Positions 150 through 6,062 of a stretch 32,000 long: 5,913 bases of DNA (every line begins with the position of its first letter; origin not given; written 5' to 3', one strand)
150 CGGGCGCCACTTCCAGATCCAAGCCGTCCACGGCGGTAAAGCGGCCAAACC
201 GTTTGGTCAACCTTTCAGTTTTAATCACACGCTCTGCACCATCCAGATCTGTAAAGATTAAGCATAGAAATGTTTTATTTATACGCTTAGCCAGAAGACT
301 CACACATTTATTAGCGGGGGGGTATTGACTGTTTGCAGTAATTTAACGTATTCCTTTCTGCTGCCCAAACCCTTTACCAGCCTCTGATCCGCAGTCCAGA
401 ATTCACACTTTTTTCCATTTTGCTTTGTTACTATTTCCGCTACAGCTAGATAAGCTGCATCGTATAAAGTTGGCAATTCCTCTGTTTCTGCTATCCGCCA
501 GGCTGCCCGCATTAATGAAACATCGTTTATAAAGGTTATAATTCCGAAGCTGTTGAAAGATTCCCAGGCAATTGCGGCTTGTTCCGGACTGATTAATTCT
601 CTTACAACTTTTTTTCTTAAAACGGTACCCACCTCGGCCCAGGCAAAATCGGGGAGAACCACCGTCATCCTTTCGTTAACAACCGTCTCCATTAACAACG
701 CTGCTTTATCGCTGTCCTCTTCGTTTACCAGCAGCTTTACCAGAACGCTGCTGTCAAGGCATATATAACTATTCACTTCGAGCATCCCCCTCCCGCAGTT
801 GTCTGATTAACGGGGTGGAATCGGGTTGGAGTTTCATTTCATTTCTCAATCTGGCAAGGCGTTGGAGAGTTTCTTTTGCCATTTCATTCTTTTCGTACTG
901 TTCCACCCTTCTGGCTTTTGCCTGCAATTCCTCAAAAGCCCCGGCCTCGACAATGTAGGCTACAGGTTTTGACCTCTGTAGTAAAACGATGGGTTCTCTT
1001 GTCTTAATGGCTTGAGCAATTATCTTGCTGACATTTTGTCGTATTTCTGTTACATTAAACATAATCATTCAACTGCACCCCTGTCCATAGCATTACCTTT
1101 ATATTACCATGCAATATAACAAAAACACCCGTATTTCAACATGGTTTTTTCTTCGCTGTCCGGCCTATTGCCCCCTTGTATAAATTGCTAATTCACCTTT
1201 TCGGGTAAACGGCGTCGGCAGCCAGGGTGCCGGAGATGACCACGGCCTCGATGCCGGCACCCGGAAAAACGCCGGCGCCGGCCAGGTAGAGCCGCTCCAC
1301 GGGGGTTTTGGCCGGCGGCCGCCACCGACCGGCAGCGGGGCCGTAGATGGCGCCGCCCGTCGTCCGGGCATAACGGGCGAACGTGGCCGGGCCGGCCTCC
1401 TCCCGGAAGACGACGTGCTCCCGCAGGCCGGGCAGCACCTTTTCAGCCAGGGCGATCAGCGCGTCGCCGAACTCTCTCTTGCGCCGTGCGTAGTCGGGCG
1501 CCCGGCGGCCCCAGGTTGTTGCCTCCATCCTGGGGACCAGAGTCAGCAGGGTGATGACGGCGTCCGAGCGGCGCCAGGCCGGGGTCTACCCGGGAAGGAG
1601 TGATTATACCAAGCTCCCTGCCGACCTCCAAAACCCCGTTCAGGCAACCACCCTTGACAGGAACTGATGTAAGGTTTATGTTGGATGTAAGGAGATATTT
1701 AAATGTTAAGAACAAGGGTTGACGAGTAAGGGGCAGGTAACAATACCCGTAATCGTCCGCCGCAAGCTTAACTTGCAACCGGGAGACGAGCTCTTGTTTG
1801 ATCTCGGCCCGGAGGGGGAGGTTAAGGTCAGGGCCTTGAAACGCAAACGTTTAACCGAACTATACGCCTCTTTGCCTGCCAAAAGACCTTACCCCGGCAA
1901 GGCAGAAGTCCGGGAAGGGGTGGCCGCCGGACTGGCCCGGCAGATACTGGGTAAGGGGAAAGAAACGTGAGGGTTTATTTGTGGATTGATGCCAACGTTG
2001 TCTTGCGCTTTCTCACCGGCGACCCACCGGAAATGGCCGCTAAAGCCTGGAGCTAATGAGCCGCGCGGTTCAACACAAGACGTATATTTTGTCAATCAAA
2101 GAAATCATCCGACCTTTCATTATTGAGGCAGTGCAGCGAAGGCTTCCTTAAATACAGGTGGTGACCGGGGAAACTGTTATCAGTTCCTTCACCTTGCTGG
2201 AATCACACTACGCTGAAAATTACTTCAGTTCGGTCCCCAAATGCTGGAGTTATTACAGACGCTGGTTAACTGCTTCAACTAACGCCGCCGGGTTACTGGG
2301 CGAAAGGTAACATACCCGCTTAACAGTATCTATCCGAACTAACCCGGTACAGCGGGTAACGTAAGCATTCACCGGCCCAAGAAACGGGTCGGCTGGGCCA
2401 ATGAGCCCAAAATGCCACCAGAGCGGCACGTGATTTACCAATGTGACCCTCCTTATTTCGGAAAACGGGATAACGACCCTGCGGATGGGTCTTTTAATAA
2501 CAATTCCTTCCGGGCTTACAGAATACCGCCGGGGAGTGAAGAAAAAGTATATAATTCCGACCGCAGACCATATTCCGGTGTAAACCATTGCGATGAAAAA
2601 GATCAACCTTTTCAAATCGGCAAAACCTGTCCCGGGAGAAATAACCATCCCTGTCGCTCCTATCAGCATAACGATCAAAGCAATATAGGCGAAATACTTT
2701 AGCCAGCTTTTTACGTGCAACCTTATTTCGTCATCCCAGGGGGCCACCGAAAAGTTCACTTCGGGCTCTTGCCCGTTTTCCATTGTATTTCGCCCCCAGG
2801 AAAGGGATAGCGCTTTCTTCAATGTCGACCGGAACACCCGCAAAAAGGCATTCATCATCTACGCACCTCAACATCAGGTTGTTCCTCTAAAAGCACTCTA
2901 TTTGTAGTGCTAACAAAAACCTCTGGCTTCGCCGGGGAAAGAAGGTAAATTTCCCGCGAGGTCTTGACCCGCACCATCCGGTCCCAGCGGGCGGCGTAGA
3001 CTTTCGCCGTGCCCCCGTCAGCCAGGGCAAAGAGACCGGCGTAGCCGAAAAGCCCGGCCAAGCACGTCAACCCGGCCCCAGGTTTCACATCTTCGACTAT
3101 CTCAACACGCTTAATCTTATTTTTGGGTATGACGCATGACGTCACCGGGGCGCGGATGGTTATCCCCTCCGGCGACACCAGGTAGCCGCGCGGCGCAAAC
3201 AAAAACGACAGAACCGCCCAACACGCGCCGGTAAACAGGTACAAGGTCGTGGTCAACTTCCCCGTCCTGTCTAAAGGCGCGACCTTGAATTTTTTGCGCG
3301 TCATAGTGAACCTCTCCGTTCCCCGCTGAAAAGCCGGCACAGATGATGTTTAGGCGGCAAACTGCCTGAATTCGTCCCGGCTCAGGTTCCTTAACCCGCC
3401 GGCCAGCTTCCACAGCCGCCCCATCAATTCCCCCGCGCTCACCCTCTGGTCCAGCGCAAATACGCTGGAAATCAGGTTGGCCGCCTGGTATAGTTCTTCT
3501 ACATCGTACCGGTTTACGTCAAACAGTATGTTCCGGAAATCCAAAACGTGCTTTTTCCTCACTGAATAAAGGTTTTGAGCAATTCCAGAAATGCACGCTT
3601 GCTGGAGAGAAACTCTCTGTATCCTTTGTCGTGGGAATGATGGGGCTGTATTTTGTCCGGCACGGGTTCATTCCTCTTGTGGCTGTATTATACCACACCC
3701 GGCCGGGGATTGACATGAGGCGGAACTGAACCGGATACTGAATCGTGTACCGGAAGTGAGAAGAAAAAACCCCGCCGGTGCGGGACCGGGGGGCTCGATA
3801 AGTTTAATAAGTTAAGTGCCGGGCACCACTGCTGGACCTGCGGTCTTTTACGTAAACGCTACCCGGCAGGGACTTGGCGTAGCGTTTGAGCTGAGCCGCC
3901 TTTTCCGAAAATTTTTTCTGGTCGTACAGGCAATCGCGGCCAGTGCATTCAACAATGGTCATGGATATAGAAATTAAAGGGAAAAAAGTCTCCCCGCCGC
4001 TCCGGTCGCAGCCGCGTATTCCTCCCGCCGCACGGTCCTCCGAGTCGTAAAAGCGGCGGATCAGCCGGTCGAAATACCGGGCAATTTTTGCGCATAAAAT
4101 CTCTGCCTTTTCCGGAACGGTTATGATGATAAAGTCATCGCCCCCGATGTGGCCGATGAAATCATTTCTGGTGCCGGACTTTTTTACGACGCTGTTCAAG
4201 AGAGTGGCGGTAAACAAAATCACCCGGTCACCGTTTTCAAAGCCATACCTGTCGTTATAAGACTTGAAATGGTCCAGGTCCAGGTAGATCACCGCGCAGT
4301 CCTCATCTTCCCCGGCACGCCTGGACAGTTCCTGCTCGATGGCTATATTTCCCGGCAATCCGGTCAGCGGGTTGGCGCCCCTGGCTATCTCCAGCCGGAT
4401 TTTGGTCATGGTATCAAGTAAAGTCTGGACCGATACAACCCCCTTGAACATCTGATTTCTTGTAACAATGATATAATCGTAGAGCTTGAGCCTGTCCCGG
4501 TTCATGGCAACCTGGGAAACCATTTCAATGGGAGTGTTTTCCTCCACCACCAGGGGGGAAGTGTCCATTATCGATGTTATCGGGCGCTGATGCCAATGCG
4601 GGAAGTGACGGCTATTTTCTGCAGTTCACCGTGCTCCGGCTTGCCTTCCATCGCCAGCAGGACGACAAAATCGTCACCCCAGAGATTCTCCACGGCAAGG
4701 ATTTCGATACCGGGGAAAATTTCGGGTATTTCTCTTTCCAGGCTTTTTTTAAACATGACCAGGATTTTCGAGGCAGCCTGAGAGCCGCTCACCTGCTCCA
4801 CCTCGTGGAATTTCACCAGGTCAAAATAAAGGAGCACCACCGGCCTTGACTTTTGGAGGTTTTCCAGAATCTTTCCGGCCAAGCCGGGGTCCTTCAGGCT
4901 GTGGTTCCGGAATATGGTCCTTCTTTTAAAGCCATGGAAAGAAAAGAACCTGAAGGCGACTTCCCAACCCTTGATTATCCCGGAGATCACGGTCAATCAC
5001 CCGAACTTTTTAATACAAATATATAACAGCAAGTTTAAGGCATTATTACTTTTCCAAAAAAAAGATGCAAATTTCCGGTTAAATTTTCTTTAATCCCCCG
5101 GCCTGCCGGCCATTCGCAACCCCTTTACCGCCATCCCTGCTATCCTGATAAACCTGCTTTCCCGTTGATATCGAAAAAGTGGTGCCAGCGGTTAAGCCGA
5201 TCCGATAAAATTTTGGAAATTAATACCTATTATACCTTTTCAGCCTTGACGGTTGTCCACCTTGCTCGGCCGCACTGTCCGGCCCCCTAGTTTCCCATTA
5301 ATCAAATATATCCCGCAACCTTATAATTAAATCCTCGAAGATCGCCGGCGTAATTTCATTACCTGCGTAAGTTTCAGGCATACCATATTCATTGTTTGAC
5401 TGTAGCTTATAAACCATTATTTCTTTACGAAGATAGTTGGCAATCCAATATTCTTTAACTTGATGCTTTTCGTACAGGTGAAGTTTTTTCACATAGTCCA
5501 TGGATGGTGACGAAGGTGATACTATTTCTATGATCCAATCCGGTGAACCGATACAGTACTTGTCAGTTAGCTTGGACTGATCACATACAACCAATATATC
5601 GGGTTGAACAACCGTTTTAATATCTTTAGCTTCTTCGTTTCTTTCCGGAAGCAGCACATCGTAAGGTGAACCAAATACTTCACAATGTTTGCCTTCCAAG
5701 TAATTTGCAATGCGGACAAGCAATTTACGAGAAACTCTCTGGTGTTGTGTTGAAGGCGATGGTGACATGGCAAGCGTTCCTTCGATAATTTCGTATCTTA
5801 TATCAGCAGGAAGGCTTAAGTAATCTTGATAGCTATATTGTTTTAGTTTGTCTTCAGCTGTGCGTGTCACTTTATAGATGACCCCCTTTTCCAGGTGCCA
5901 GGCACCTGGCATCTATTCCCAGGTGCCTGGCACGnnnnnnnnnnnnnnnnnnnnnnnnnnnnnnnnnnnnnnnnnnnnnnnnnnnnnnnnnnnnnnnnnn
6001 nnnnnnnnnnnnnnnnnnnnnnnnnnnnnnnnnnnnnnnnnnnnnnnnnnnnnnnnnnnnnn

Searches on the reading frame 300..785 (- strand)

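Call 46: search_protein_families(library=pfam, proteins=[window:300-785:-], max_evalue=5)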
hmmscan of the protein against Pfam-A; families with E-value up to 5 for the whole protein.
window:300-785:- (161 aa): 6 families
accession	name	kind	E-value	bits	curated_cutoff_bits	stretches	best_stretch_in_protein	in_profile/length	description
PF01850.27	PIN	-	1.3e-06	29.4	23.6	1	8-117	1-101/120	PIN domain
PF13470.12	PIN_3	-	0.00034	21.8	27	1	8-62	2-56/115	PIN domain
PF16289.11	PIN_12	-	0.0037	18.1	32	1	8-63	1-56/172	PIN domain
PF10130.15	PIN_2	-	0.09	13.4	22.4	1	11-143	3-123/133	PIN domain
PF07603.17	Lcl_C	-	0.14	12.9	34.9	1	92-134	40-84/117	Lcl C-terminal domain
PF18327.6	PRODH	-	0.27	12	26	1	92-115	7-30/48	Proline utilization A proline dehydrogenase N-terminal domain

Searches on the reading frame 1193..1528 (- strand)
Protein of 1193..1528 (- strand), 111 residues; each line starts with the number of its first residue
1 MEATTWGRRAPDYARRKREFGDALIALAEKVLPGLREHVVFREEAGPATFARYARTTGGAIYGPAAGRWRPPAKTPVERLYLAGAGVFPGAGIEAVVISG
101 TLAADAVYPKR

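Call 46: search_protein_families(library=pfam, proteins=[window:1193-1528:-], max_evalue=5)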
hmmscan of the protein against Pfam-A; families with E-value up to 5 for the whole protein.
window:1193-1528:- (111 aa): 1 family
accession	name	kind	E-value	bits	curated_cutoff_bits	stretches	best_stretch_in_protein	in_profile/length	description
PF01593.30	Amino_oxidase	-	5.2e-07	29.7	19.8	1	55-107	384-442/443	Flavin containing amine oxidoreductase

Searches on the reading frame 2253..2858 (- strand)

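Call 46: search_protein_families(library=pfam, proteins=[window:2253-2858:-], max_evalue=5)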
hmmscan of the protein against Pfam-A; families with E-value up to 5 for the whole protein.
window:2253-2858:- (201 aa): 3 families
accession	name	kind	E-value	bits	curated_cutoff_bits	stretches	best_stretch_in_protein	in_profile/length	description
PF10882.14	bPH_5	-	7.1e-11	42.5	22.5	1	111-200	2-99/100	Bacterial PH domain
PF20990.2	DUF2207_C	-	0.0076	16.4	33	1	50-121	129-199/247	Predicted membrane protein (DUF2207) C-terminal domain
PF20226.3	DUF6585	-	0.53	10.1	27.7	1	58-138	30-106/249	Family of unknown function (DUF6585)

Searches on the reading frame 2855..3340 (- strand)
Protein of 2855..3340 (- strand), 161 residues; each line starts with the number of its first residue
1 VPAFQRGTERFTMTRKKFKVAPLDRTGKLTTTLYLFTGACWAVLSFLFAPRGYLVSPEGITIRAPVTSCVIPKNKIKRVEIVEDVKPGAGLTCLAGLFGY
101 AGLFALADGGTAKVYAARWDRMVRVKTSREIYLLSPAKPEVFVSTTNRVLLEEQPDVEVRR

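Call 20: search_protein_families(library=pfam, proteins=[window:2855-3340:-], max_evalue=0.01)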
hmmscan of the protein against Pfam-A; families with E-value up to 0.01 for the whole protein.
window:2855-3340:- (161 aa): 1 family
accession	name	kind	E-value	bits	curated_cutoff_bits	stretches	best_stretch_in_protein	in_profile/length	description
PF10882.14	bPH_5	-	1.7e-19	70.2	22.5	1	52-147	2-97/100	Bacterial PH domain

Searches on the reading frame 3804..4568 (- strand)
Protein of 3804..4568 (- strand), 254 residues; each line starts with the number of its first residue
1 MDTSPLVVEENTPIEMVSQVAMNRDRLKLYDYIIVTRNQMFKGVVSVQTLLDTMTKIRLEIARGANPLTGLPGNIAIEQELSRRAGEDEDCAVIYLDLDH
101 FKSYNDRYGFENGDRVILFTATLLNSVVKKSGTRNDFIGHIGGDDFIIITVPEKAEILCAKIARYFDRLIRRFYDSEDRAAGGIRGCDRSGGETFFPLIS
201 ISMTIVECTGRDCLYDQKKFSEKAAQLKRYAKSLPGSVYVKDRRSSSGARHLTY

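Call 20: search_protein_families(library=pfam, proteins=[window:3804-4568:-], max_evalue=0.01)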
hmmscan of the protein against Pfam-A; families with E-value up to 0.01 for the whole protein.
window:3804-4568:- (254 aa): 2 families
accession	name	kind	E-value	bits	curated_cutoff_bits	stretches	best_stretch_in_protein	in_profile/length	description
PF00990.26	GGDEF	-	8.4e-17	61.8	23.8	1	67-156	5-94/161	Diguanylate cyclase, GGDEF domain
PF00571.33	CBS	-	0.002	18.9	24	1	1-53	5-54/57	CBS domain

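Call 49: search_protein_families(library=ncbifam, proteins=[window:3804-4568:-], max_evalue=0.001)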
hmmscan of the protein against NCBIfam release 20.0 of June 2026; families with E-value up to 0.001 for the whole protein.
window:3804-4568:- (254 aa): 20 families
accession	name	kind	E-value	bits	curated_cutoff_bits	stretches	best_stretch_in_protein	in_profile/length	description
TIGR00254.1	GGDEF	domain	8.4e-17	61.4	37.4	1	76-157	22-99/168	diguanylate cyclase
NF007423.1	PRK09966.1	equivalog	2.6e-16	59.5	325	1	65-161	241-337/390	diguanylate cyclase DgcN/YfiN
NF007380.0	PRK09894.1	equivalog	5.3e-16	58.8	256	1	40-154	106-218/296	diguanylate cyclase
NF011955.1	PRK15426.1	equivalog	5.9e-14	51.1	408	1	88-163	427-497/564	cellulose biosynthesis regulator diguanylate cyclase DgcQ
NF051473.1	DigCycDgcsShew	equivalog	6.8e-14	51.9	400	1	76-164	152-238/291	diguanylate cyclase DgcS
NF007474.0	PRK10060.1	equivalog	1.9e-13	49.6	782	1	55-171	229-343/663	cyclic di-GMP phosphodiesterase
NF038266.1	diguan_SiaD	equivalog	4.3e-13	49.2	290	1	58-164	89-195/252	biofilm regulation diguanylate cyclase SiaD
NF007599.0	PRK10245.1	equivalog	8.1e-12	44.3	402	1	33-169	180-316/371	diguanylate cyclase AdrA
NF047654.1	DiguCycDgcRLepto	equivalog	3.9e-11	42.4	500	1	76-162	150-231/295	diguanylate cyclase DgcR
NF045675.1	PhdiestaseDibA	equivalog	6.6e-10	38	980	1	65-165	205-305/623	phosphodiesterase DibA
NF007135.0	PRK09581.1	equivalog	8.8e-10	38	474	1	79-160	312-388/457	PleD family two-component system response regulator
NF040885.1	diguan_DgcJ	equivalog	1.6e-09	37.1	500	1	77-164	359-445/493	diguanylate cyclase DgcJ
NF053781.1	cdiGMPphdstlr2612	equivalog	2.4e-09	35.4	1600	1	64-151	841-929/1268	Tlr1612 family c-di-GMP phosphodiesterase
NF041606.1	dguan_cyc_DgcA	equivalog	6e-08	32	370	1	79-155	198-270/340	diguanylate cyclase DgcA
NF008467.0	PRK11359.1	equivalog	1.2e-07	30.1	857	1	66-156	379-466/800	oxygen-sensing cyclic-di-GMP phosphodiesterase DosP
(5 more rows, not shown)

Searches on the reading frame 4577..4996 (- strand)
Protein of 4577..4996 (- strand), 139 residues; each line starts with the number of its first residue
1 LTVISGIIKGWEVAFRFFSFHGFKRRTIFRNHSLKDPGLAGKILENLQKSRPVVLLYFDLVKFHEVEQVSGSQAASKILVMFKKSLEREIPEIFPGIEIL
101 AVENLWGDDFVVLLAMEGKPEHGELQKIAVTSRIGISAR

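Call 20: search_protein_families(library=pfam, proteins=[window:4577-4996:-], max_evalue=0.01)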
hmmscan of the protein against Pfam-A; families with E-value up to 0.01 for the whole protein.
window:4577-4996:- (139 aa): 0 families

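Call 46: search_protein_families(library=pfam, proteins=[window:4577-4996:-], max_evalue=5)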
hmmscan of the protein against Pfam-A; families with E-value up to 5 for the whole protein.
window:4577-4996:- (139 aa): 1 family
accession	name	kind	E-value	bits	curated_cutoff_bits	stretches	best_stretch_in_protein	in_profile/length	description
PF00990.26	GGDEF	-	0.01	16.1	23.8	1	30-128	10-102/161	Diguanylate cyclase, GGDEF domain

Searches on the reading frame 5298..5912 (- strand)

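Call 20: search_protein_families(library=pfam, proteins=[window:5298-5912:-], max_evalue=0.01)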
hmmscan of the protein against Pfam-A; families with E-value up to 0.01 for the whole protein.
window:5298-5912:- (204 aa): 1 family
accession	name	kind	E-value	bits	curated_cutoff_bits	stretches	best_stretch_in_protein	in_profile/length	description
PF05685.18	Uma2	-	2.3e-30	105.8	27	1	29-194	2-166/172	Putative restriction endonuclease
